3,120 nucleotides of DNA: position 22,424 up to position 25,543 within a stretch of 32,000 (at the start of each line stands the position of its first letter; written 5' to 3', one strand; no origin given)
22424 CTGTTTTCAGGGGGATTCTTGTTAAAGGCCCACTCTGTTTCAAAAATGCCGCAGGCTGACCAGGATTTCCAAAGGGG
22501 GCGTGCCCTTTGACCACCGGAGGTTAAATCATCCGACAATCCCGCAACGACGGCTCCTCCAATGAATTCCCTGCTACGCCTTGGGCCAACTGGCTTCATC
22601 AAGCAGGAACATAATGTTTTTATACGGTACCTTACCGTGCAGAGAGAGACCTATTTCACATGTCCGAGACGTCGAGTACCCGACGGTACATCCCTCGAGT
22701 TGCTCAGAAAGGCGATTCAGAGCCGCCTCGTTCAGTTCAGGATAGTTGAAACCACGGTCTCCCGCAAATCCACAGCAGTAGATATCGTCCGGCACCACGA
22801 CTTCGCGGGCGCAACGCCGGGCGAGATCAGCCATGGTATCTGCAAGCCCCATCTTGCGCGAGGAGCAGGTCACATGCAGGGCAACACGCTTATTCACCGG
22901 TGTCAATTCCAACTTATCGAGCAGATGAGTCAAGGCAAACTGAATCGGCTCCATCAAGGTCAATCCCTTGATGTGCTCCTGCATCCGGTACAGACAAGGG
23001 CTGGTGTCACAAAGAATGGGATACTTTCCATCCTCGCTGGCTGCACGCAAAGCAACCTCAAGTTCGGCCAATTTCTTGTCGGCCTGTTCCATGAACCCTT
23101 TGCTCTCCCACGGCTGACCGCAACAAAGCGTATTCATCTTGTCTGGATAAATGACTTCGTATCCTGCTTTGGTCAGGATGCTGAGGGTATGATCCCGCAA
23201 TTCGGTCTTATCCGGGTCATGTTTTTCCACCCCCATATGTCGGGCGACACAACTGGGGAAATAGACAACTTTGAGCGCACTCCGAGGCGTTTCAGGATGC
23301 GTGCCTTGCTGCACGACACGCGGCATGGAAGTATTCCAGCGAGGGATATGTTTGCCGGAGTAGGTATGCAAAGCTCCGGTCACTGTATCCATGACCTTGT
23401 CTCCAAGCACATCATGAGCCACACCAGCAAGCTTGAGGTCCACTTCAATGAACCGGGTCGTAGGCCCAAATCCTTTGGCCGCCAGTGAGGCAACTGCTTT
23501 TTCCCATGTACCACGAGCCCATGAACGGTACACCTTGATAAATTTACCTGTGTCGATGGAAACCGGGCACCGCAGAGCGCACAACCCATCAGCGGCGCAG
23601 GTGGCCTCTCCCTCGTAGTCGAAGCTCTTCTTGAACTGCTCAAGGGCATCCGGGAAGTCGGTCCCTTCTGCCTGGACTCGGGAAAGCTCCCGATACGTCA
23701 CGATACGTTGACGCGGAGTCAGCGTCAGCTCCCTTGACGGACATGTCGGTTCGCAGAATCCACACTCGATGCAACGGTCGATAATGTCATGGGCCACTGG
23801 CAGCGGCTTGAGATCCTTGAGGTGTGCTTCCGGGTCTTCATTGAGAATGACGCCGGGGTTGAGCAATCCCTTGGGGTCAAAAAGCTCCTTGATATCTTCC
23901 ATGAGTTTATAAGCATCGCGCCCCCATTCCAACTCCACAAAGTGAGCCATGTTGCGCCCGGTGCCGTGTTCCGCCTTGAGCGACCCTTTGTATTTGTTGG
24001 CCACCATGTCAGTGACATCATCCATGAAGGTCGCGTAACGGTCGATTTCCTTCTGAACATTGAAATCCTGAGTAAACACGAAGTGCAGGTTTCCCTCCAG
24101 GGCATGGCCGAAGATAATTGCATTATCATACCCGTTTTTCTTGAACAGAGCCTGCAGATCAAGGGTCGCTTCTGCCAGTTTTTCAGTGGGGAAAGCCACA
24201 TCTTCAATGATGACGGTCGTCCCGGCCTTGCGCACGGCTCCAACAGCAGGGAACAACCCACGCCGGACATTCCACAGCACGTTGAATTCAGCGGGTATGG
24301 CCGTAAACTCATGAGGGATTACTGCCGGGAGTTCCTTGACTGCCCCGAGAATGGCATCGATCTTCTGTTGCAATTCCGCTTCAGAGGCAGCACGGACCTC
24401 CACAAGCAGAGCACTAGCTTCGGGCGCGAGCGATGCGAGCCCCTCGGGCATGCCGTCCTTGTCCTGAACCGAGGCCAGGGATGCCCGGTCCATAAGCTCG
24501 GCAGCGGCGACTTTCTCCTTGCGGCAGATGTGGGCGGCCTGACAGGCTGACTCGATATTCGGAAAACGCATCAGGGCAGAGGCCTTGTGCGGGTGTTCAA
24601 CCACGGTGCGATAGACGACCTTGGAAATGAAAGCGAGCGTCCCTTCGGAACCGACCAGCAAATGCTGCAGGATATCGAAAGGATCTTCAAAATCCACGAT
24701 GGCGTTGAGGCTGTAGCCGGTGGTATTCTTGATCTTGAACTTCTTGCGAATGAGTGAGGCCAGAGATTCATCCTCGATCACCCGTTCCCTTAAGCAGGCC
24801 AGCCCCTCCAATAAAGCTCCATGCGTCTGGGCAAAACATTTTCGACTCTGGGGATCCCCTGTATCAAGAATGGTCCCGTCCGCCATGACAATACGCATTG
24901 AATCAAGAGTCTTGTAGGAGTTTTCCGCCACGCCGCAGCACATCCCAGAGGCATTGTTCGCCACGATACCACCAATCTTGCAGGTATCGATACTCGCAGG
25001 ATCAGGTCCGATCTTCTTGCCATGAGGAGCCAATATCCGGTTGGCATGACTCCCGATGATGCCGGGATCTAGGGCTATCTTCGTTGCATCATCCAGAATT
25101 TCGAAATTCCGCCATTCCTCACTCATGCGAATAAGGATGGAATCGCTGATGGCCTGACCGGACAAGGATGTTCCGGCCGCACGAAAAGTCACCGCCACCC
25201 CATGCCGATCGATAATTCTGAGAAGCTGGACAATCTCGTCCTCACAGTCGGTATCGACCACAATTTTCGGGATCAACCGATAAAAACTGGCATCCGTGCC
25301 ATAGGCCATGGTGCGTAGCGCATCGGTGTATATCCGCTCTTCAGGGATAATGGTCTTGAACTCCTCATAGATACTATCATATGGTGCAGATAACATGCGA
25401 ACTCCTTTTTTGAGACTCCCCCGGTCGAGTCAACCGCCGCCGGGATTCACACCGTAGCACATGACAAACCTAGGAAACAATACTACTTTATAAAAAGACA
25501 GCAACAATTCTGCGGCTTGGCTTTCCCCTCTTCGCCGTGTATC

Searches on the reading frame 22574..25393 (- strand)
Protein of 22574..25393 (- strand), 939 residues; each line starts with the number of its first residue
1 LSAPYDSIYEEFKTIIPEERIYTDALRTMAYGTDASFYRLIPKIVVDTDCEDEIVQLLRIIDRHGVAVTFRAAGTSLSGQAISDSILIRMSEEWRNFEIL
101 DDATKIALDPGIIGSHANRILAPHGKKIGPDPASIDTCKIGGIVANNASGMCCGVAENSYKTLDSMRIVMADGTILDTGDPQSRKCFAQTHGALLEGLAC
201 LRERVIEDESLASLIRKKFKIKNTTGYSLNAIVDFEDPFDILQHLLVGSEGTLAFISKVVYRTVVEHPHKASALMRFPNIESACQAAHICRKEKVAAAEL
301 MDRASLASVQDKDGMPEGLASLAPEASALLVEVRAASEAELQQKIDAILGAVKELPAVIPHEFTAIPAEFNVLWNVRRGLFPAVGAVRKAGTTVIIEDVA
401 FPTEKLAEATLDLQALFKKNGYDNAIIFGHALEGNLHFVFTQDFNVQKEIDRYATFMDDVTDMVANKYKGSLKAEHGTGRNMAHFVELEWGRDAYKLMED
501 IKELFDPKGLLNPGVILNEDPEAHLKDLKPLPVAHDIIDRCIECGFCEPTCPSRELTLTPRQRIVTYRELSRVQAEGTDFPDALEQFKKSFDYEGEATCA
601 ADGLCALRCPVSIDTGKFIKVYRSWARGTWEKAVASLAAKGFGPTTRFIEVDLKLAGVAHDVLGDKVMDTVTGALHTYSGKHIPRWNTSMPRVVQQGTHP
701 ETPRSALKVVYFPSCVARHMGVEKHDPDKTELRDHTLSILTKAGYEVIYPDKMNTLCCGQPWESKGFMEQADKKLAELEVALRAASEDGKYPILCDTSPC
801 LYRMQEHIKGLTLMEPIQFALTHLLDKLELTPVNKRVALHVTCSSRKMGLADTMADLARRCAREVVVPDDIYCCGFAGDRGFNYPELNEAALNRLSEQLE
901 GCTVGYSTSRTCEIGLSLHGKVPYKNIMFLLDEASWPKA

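Call 75: search_protein_families(library=pfam, proteins=[window:22574-25393:-], max_evalue=0.00001)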
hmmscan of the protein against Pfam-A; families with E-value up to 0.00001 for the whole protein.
window:22574-25393:- (939 aa): 6 families
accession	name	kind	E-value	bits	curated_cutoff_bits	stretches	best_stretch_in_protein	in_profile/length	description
PF02913.24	FAD-oxidase_C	-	3e-58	197.9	21.2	1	268-515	3-247/248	FAD linked oxidases, C-terminal domain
PF01565.28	FAD_binding_4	-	1.1e-29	103.3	26.4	1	42-178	1-138/139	FAD binding domain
PF02754.22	CCG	-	9.7e-10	38.9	20.6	0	709-802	1-82/85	Cysteine-rich domain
PF13183.11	Fer4_8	-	8.4e-08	33.1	27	1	538-613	2-68/68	4Fe-4S dicluster domain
PF12838.12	Fer4_7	-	1.1e-06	29.4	27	1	540-612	1-51/52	4Fe-4S dicluster domain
PF13534.11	Fer4_17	-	4.9e-06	27.4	22.2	0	540-614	1-61/61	4Fe-4S dicluster domain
